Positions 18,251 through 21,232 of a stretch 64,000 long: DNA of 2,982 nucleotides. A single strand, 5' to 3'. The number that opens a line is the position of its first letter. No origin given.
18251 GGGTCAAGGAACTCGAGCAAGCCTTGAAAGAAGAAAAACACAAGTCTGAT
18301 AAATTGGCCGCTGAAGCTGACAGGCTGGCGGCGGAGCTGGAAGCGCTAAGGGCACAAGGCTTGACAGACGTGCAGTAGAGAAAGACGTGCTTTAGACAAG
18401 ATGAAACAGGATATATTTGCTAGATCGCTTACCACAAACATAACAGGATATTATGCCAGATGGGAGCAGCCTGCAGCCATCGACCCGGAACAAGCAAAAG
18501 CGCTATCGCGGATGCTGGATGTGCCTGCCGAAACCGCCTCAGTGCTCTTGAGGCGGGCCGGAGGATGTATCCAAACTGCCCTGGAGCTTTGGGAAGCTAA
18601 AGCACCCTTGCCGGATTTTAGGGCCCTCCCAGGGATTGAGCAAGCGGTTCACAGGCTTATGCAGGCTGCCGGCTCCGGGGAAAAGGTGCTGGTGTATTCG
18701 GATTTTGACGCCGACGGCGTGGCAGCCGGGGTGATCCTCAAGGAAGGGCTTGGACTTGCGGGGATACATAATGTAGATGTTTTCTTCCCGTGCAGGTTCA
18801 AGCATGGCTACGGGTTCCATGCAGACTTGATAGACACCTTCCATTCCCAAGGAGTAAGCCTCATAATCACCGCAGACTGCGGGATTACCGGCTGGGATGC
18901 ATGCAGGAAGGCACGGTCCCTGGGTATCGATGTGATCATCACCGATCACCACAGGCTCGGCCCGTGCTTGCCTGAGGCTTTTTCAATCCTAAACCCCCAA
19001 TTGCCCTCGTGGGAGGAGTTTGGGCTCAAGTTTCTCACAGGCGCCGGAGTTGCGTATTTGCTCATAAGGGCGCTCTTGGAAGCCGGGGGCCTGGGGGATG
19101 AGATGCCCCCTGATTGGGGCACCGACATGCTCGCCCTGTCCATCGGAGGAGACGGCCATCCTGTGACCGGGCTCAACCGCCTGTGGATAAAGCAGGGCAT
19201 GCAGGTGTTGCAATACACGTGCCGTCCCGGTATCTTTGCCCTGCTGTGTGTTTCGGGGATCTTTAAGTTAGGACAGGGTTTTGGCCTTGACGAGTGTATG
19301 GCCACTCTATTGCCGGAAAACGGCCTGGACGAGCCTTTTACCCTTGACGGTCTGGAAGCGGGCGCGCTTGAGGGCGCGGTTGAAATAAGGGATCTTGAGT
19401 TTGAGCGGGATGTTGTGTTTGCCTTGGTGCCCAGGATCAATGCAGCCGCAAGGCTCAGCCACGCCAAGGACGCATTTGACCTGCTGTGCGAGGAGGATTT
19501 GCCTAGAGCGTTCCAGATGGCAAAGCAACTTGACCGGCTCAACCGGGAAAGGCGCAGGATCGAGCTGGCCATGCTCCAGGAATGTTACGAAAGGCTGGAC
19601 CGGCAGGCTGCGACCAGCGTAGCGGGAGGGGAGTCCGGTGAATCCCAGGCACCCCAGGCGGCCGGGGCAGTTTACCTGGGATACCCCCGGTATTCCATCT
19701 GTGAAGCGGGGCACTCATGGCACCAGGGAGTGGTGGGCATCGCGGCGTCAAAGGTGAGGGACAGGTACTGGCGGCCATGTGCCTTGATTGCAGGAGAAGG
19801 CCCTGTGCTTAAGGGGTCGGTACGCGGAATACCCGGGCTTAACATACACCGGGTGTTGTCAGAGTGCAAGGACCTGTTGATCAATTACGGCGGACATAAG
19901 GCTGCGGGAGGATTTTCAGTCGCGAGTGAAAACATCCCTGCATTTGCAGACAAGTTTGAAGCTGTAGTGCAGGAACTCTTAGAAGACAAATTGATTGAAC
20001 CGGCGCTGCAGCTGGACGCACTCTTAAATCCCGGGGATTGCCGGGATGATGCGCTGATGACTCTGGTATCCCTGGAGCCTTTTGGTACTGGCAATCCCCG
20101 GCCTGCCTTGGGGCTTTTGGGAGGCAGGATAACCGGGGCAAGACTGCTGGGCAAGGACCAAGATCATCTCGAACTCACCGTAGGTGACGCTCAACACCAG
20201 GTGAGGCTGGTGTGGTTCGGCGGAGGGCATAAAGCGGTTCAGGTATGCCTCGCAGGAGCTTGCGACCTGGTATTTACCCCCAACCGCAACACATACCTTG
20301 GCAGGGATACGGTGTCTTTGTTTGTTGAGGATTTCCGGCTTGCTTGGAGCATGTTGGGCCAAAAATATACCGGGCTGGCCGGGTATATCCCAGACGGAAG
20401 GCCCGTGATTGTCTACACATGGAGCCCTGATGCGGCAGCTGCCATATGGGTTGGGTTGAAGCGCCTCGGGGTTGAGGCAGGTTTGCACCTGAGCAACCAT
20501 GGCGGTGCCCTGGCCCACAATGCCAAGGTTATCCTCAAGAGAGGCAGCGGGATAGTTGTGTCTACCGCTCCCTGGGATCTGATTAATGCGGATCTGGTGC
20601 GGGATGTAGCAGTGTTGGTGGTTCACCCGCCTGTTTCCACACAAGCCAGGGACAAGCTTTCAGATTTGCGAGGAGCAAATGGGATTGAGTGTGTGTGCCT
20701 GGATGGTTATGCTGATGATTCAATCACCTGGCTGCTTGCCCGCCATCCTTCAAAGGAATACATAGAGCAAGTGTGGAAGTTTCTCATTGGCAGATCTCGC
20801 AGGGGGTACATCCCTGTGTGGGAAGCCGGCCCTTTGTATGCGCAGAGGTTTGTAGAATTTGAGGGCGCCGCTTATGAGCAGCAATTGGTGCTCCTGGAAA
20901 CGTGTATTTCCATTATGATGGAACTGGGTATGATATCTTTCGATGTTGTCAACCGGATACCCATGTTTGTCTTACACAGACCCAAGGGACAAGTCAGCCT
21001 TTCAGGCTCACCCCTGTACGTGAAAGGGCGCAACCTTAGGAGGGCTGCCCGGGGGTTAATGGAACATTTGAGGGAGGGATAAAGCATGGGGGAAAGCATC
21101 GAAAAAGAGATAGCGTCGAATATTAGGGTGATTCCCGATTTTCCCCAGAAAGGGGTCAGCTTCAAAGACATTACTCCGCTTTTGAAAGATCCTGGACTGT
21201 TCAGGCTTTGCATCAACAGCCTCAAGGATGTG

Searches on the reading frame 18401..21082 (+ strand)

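Call 40: search_protein_families(library=pfam, proteins=[window:18401-21082:+], max_evalue=0.00001)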
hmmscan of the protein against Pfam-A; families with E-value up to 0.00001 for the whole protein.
window:18401-21082:+ (893 aa): 3 families
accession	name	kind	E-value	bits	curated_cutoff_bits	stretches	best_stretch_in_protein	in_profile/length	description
PF17768.7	RecJ_OB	-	3.2e-20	72.6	27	1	539-644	2-107/107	RecJ OB domain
PF01368.27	DHH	-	3.3e-15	56.9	28.1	1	95-236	1-114/125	DHH family, N-terminal domain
PF02272.25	DHHA1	-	6.2e-10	39.9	25.9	1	436-525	9-102/102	DHHA1 domain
